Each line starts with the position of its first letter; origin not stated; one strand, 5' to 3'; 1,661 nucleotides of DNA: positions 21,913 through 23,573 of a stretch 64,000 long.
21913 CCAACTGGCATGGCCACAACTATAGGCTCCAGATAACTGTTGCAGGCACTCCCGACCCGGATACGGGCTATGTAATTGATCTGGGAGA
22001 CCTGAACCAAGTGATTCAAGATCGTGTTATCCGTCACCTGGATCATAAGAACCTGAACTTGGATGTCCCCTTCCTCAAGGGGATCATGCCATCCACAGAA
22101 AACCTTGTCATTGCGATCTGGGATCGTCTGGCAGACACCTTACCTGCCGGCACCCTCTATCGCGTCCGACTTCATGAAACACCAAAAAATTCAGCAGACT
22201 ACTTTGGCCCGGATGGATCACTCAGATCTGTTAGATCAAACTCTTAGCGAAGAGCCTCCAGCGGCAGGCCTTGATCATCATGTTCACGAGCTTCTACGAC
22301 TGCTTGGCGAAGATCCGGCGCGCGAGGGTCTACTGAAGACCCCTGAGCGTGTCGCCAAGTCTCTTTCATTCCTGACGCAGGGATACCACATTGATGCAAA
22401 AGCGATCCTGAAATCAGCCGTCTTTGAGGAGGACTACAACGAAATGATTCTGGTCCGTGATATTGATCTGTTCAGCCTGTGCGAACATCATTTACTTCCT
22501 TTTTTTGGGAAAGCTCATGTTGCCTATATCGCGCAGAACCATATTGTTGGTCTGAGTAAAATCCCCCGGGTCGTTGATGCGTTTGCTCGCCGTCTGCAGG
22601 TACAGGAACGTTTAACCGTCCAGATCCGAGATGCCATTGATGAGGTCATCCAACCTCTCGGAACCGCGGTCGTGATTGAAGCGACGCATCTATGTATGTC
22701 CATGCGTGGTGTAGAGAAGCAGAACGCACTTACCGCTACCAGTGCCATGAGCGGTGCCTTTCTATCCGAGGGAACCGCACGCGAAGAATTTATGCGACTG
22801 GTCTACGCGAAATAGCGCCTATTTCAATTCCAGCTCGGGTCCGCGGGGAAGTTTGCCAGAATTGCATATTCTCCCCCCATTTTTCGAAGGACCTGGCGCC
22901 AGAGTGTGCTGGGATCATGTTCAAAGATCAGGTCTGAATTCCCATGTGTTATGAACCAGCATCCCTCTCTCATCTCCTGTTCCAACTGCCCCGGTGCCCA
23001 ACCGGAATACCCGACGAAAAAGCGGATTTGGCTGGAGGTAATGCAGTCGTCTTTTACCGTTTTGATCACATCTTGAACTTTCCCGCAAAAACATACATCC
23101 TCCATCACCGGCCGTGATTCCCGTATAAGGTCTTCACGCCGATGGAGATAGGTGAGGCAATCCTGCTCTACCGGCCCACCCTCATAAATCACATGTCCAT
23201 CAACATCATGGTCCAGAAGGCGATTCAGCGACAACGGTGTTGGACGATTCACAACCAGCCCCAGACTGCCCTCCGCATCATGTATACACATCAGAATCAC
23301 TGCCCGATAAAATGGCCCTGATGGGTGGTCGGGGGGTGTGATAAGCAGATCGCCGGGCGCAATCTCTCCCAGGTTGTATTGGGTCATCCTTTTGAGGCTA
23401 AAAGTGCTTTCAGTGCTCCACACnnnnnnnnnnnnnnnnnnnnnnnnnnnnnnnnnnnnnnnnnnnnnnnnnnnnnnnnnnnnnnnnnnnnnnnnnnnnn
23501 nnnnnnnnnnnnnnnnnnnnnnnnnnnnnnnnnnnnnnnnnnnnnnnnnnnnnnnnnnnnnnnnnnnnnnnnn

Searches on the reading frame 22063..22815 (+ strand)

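Call 44: search_protein_families(library=pfam, proteins=[window:22063-22815:+], max_evalue=0.0001)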
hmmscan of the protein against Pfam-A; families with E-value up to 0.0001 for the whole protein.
window:22063-22815:+ (250 aa): 1 family
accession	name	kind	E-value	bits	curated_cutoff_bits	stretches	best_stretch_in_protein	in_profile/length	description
PF01227.27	GTP_cyclohydroI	-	2.4e-72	242.6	27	1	72-247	3-178/179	GTP cyclohydrolase I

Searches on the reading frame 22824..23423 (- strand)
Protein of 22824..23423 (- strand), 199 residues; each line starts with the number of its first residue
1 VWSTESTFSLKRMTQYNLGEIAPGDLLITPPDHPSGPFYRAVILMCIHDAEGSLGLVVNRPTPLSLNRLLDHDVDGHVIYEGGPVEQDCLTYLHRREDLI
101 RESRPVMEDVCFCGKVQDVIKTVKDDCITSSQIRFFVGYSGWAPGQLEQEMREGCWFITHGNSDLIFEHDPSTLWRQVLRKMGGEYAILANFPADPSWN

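Call 44: search_protein_families(library=pfam, proteins=[window:22824-23423:-], max_evalue=0.0001)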
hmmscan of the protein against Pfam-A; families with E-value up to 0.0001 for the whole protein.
window:22824-23423:- (199 aa): 1 family
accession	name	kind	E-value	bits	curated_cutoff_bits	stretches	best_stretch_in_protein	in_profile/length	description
PF02622.21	DUF179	-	8.5e-41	140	27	1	37-183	7-157/157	AlgH-like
